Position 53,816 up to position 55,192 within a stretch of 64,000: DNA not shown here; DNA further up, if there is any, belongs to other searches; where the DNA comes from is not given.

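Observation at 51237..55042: Minimal RnfD-RnfC-RnfC cluster without RnfG/E/A/B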

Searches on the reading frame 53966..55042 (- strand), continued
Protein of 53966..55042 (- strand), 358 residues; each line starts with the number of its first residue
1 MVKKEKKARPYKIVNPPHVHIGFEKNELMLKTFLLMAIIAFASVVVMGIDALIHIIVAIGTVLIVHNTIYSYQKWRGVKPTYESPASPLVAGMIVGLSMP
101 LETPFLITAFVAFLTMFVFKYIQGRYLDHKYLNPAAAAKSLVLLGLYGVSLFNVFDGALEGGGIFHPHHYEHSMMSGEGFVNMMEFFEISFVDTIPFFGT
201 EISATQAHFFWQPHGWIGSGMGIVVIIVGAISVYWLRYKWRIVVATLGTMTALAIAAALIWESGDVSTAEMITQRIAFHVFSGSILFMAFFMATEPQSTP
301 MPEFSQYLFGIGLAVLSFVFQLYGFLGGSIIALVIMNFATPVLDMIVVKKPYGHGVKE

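Call 47: search_solved_structures(query=A1, max_evalue=0.01, show_alignments=4)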
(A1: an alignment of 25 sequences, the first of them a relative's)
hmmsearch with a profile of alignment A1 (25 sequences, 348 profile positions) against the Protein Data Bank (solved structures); distinct sequences matched with E-value up to 0.01: 6.
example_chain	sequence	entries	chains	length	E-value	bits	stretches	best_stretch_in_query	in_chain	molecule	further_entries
9eri_D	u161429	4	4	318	3e-27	98.9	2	208-345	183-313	Na(+)-translocating ferredoxin:NAD(+) oxidoreductase complex subunit D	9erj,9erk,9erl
8ahx_D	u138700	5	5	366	2.8e-23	85.8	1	12-344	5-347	Ion-translocating oxidoreductase complex subunit D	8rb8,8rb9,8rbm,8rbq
7zc6_D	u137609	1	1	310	7.5e-22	81.1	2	196-341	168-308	RnfD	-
9ud3_B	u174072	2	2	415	9.9e-13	51.2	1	80-342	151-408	Na(+)-translocating NADH-quinone reductase subunit B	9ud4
7xk3_B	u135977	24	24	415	2e-12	50.1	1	82-342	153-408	Na(+)-translocating NADH-quinone reductase subunit B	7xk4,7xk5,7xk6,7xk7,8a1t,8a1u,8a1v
9lrr_B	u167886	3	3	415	2.5e-12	49.8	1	79-342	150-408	Na(+)-translocating NADH-quinone reductase subunit B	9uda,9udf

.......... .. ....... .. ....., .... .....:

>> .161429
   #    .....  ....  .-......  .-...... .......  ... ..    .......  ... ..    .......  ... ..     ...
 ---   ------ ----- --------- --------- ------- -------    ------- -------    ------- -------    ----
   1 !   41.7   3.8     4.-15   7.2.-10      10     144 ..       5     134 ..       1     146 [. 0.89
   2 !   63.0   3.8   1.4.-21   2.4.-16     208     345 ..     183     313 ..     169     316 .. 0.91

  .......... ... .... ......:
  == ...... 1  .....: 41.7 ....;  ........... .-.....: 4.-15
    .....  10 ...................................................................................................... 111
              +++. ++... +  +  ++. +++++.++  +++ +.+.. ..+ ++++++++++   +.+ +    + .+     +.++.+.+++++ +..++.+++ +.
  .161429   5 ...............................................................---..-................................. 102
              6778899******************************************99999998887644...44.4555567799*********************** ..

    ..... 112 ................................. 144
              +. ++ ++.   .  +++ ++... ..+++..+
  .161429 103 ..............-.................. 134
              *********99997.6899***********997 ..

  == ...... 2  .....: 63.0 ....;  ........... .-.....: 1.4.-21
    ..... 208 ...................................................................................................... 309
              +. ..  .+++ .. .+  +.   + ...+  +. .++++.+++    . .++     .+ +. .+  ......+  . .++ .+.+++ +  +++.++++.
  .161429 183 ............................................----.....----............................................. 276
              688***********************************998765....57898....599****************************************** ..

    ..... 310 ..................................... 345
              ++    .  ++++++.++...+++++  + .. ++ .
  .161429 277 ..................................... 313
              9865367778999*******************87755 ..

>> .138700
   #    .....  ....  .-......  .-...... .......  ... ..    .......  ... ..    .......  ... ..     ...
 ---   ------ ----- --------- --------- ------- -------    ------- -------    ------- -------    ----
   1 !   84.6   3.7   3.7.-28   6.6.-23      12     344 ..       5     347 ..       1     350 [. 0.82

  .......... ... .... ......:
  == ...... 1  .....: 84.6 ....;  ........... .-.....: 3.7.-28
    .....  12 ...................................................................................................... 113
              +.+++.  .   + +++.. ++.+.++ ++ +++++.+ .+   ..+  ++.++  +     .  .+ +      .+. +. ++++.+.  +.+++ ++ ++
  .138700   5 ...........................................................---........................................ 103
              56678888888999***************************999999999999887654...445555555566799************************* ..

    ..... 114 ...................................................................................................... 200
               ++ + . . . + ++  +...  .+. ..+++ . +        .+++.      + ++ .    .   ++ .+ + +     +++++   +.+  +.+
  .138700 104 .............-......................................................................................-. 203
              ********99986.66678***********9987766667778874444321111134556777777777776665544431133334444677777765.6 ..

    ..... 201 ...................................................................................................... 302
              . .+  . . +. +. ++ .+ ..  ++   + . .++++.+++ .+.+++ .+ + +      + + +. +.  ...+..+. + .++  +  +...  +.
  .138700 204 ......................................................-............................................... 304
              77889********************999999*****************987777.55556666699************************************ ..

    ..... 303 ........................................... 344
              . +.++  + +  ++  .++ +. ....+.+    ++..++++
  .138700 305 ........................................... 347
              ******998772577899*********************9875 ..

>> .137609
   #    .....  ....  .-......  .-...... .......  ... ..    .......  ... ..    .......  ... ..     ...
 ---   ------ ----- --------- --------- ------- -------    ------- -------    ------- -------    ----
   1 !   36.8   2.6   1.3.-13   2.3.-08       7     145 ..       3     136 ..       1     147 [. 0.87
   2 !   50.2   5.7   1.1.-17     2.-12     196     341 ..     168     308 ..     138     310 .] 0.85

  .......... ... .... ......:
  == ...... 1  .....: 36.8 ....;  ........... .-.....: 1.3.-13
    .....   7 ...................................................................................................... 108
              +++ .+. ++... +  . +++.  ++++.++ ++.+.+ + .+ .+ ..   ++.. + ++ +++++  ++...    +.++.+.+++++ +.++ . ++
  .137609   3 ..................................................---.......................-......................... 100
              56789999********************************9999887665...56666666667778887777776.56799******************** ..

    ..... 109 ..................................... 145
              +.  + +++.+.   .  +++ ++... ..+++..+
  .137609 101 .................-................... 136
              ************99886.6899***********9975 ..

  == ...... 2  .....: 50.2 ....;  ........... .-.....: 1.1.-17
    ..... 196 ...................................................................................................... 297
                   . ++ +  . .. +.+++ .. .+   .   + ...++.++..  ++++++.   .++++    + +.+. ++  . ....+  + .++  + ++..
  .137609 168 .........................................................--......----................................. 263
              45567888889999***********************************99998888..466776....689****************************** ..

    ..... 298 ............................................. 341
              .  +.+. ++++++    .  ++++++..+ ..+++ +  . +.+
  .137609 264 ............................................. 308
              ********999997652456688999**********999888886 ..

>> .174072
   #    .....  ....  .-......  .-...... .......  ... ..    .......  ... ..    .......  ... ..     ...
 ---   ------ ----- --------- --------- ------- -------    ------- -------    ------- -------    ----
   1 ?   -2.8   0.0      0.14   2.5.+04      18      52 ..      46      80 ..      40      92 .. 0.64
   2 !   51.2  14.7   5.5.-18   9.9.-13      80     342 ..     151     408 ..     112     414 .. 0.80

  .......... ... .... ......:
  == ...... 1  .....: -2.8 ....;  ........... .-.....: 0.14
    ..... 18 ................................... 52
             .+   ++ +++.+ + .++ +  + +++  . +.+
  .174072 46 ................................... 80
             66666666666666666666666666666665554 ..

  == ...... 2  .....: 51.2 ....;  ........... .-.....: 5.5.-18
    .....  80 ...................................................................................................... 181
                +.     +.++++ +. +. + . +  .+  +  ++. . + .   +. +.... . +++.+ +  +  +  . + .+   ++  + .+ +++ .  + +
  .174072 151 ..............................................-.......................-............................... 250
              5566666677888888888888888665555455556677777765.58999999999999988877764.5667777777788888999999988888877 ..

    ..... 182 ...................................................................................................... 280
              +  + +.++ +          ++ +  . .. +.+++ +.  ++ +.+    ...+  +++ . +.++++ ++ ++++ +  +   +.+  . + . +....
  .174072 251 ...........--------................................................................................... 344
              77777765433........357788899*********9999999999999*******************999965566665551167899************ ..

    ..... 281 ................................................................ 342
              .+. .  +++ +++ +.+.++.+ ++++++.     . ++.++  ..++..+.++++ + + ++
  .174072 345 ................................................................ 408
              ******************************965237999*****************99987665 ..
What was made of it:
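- The NqrB residues F338, F342 and D346 align with conserved F287, F291 and E295 (call 47).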

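Call 49: search_protein_representatives(alignment_id=A1)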
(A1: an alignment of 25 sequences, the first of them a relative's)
Query: 25 sequences, 348 profile positions. Proteins with E-value up to 0.001 (for the whole library): 3430; up to 1e-10: 1124; up to 1e-30: 20. The best 150 are listed.
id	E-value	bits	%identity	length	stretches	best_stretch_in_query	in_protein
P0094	6.8e-137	472.7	-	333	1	11-346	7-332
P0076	7.0e-130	449.6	-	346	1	6-345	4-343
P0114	1.9e-123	428.4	-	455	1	10-342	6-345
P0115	1.1e-114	399.7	-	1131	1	15-344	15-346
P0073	2.1e-92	326.4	-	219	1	3-218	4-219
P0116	1.2e-67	244.9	-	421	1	19-342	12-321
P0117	5.7e-59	216.4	-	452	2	202-340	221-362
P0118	3.2e-58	214.0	-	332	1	29-338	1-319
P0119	8.0e-55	202.8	-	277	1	86-341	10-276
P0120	8.3e-55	202.7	-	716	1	17-339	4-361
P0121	3.8e-53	197.3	-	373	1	22-339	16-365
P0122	2.3e-51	191.4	-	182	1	116-269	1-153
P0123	3.0e-46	174.6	-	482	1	201-342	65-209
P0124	1.0e-45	172.8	-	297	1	190-344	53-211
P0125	2.5e-45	171.6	-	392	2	52-342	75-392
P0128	1.9e-38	148.9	-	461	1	17-339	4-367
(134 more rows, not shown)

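Call 50: search_protein_families(library=pfam, proteins=[P0114, P0116, P0117, P0120, P0121, P0123, P0125, P0128, P0099, P0110], max_evalue=0.0001)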
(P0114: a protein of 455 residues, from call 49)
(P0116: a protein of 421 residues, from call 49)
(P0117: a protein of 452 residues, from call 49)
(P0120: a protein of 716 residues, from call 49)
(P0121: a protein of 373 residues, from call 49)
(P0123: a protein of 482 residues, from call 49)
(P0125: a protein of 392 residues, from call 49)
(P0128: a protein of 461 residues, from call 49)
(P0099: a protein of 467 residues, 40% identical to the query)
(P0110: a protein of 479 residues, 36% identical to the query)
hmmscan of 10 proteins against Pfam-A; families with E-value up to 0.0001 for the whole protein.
P0114 (455 aa): 10 families
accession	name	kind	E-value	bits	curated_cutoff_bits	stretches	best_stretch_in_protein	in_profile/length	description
PF03116.20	NQR2_RnfD_RnfE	-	1e-33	117.5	27.7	1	16-336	9-289/296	NQR2, RnfD, RnfE family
PF12838.12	Fer4_7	-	3.3e-08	34.3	27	1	387-438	2-50/52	4Fe-4S dicluster domain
PF14697.11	Fer4_21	-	8.1e-08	32.7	35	1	385-438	6-53/59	4Fe-4S dicluster domain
PF13534.11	Fer4_17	-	3.6e-07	31.1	22.2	0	375-402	34-61/61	4Fe-4S dicluster domain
PF13237.11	Fer4_10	-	4e-07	30.3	25.5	1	384-437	6-53/53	4Fe-4S dicluster domain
PF13183.11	Fer4_8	-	5.7e-06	27.2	27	1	385-438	3-66/68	4Fe-4S dicluster domain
PF00037.32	Fer4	-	6.4e-06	26.2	21.1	0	385-400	6-21/24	4Fe-4S binding domain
PF13187.11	Fer4_9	-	2.8e-05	24.5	27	0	387-438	2-49/52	4Fe-4S dicluster domain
PF13746.11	Fer4_18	-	5.2e-05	23.8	27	0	418-442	53-77/114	4Fe-4S dicluster domain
PF12837.12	Fer4_6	-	9e-05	22.7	25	0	384-398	6-20/24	4Fe-4S binding domain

P0116 (421 aa): 4 families
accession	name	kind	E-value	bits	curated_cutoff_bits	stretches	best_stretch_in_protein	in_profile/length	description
PF03116.20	NQR2_RnfD_RnfE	-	1.3e-44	153.2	27.7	1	15-316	11-293/296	NQR2, RnfD, RnfE family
PF12838.12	Fer4_7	-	4.2e-05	24.4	27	1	340-392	2-51/52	4Fe-4S dicluster domain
PF14697.11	Fer4_21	-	5.1e-05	23.8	35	0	339-391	7-53/59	4Fe-4S dicluster domain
PF13534.11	Fer4_17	-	5.2e-05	24.2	22.2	0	372-394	39-61/61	4Fe-4S dicluster domain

P0117 (452 aa): 2 families
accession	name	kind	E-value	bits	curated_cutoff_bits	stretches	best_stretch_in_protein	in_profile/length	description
PF03116.20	NQR2_RnfD_RnfE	-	1.6e-44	152.9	27.7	2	108-360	91-294/296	NQR2, RnfD, RnfE family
PF14697.11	Fer4_21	-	9.2e-05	22.9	35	0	376-434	1-53/59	4Fe-4S dicluster domain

P0120 (716 aa): 6 families
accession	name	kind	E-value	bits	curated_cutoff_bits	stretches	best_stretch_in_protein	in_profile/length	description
PF03116.20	NQR2_RnfD_RnfE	-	1.4e-37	130.1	27.7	1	7-355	9-289/296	NQR2, RnfD, RnfE family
PF04432.18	FrhB_FdhB_C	-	6.4e-35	120.7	23.3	1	553-701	2-147/150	Coenzyme F420 hydrogenase/dehydrogenase, beta subunit C terminus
PF04422.18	FrhB_FdhB_N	-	1.3e-14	54.5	22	1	480-542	12-75/78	Coenzyme F420 hydrogenase/dehydrogenase, beta subunit N-term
PF12797.12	Fer4_2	-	8.5e-07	29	24.5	0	415-434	3-22/22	4Fe-4S binding domain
PF12838.12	Fer4_7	-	8e-06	26.7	27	1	383-435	2-51/52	4Fe-4S dicluster domain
PF14697.11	Fer4_21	-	1.8e-05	25.2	35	1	378-434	3-53/59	4Fe-4S dicluster domain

P0121 (373 aa): 1 family
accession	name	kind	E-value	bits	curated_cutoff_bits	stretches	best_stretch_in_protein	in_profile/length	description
PF03116.20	NQR2_RnfD_RnfE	-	3.3e-40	138.7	27.7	1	111-363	83-293/296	NQR2, RnfD, RnfE family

P0123 (482 aa): 6 families
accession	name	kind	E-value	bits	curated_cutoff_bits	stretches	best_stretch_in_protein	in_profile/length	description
PF03116.20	NQR2_RnfD_RnfE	-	2.2e-29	103.2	27.7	1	64-201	159-290/296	NQR2, RnfD, RnfE family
PF04422.18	FrhB_FdhB_N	-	1.4e-14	54.4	22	1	322-388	4-75/78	Coenzyme F420 hydrogenase/dehydrogenase, beta subunit N-term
PF04432.18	FrhB_FdhB_C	-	4.9e-13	49.7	23.3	1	398-477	2-79/150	Coenzyme F420 hydrogenase/dehydrogenase, beta subunit C terminus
PF13237.11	Fer4_10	-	4.3e-07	30.2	25.5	0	260-285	2-22/53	4Fe-4S dicluster domain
PF14697.11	Fer4_21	-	5.5e-06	26.9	35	1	221-279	1-53/59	4Fe-4S dicluster domain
PF12838.12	Fer4_7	-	3.8e-05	24.5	27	0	228-281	2-52/52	4Fe-4S dicluster domain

P0125 (392 aa): 1 family
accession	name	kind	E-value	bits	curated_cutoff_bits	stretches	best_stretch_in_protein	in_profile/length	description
PF03116.20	NQR2_RnfD_RnfE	-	1.3e-34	120.4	27.7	2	141-390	89-296/296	NQR2, RnfD, RnfE family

P0128 (461 aa): 8 families
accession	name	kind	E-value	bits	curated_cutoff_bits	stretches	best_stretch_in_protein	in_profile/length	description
PF03116.20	NQR2_RnfD_RnfE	-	1.4e-29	103.9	27.7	1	39-361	30-289/296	NQR2, RnfD, RnfE family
PF14697.11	Fer4_21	-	7.8e-07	29.6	35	1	386-442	3-53/59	4Fe-4S dicluster domain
PF12838.12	Fer4_7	-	7.3e-06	26.8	27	1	390-443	1-51/52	4Fe-4S dicluster domain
PF13237.11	Fer4_10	-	1.6e-05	25.2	25.5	1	389-441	7-53/53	4Fe-4S dicluster domain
PF00037.32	Fer4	-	1.8e-05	24.8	21.1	0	427-442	5-20/24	4Fe-4S binding domain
PF12797.12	Fer4_2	-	2.6e-05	24.3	24.5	0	387-401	6-20/22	4Fe-4S binding domain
PF13187.11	Fer4_9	-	5e-05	23.7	27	0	390-443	1-50/52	4Fe-4S dicluster domain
PF12837.12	Fer4_6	-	6.6e-05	23.1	25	0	427-442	6-21/24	4Fe-4S binding domain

P0099 (467 aa): 9 families
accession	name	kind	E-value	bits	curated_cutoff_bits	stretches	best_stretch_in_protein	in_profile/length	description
PF03116.20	NQR2_RnfD_RnfE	-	6.7e-30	104.9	27.7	1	25-328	9-270/296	NQR2, RnfD, RnfE family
PF14697.11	Fer4_21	-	1e-08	35.6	35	1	396-449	6-53/59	4Fe-4S dicluster domain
PF12838.12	Fer4_7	-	1.9e-08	35.1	27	1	398-449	2-50/52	4Fe-4S dicluster domain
PF13187.11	Fer4_9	-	1.9e-07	31.4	27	0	390-411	29-50/52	4Fe-4S dicluster domain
PF13237.11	Fer4_10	-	2.1e-07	31.2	25.5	1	396-448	7-53/53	4Fe-4S dicluster domain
PF00037.32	Fer4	-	2.2e-07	30.8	21.1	0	396-411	6-21/24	4Fe-4S binding domain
PF13534.11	Fer4_17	-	4e-07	30.9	22.2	0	388-413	36-61/61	4Fe-4S dicluster domain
PF13183.11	Fer4_8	-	5.8e-07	30.4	27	1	395-449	2-66/68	4Fe-4S dicluster domain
PF12797.12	Fer4_2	-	6.5e-06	26.2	24.5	0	396-409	8-21/22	4Fe-4S binding domain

P0110 (479 aa): 10 families
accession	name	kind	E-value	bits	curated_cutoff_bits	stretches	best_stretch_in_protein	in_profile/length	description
PF03116.20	NQR2_RnfD_RnfE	-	1e-40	140.4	27.7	1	6-331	17-293/296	NQR2, RnfD, RnfE family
PF00037.32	Fer4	-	7.7e-14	51.3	21.1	1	404-426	1-23/24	4Fe-4S binding domain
PF12838.12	Fer4_7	-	1.5e-10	41.8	27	2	383-425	4-52/52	4Fe-4S dicluster domain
PF12837.12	Fer4_6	-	4e-09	36.4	25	1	403-426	1-24/24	4Fe-4S binding domain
PF13237.11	Fer4_10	-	1.1e-08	35.2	25.5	0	404-430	2-22/53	4Fe-4S dicluster domain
PF14697.11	Fer4_21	-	2.1e-08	34.6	35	1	375-427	3-58/59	4Fe-4S dicluster domain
PF25160.1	LdpA_Fe-S-bd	-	2.3e-07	30.9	27.6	1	380-428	1-45/49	LdpA Fe-S cluster-binding domain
PF12797.12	Fer4_2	-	2.5e-07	30.6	24.5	0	403-422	2-21/22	4Fe-4S binding domain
PF13484.11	Fer4_16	-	2.7e-07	31.7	30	0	382-404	3-24/66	4Fe-4S double cluster binding domain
PF13187.11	Fer4_9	-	3.8e-07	30.5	27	1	380-426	2-52/52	4Fe-4S dicluster domain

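Call 51: find_encoding_contigs(protein=P0099, flank=8000, max_places=2)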
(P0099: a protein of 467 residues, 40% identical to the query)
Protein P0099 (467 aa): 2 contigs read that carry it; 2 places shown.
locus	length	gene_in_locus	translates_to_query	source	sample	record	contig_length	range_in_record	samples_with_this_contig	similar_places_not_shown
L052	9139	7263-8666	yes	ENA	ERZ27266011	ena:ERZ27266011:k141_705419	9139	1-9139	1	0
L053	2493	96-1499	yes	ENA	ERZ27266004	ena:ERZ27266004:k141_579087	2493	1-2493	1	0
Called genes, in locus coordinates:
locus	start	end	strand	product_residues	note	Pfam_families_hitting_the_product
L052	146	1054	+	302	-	-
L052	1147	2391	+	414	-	PF00154:RecA_N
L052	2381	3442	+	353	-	PF02739:5_3_exonuc_N, PF01367:5_3_exonuc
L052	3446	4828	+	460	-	PF00772:DnaB (weak), PF03796:DnaB_C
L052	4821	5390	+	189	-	PF26128:Gad2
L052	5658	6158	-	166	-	PF02367:TsaE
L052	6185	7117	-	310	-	PF01670:Glyco_hydro_12 (weak)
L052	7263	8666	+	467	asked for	PF03116:NQR2_RnfD_RnfE, PF13187:Fer4_9 (faint), PF13534:Fer4_17 (faint), PF00037:Fer4 (faint), PF13183:Fer4_8 (weak), PF13237:Fer4_10 (weak), PF14697:Fer4_21, PF12838:Fer4_7, +1 more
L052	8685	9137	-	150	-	?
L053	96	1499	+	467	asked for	PF03116:NQR2_RnfD_RnfE, PF13187:Fer4_9 (faint), PF13534:Fer4_17 (faint), PF00037:Fer4 (faint), PF13183:Fer4_8 (weak), PF13237:Fer4_10 (weak), PF14697:Fer4_21, PF12838:Fer4_7, +1 more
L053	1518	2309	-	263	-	PF03807:F420_oxidored, PF02153:PDH_N, PF14748:P5CR_dimer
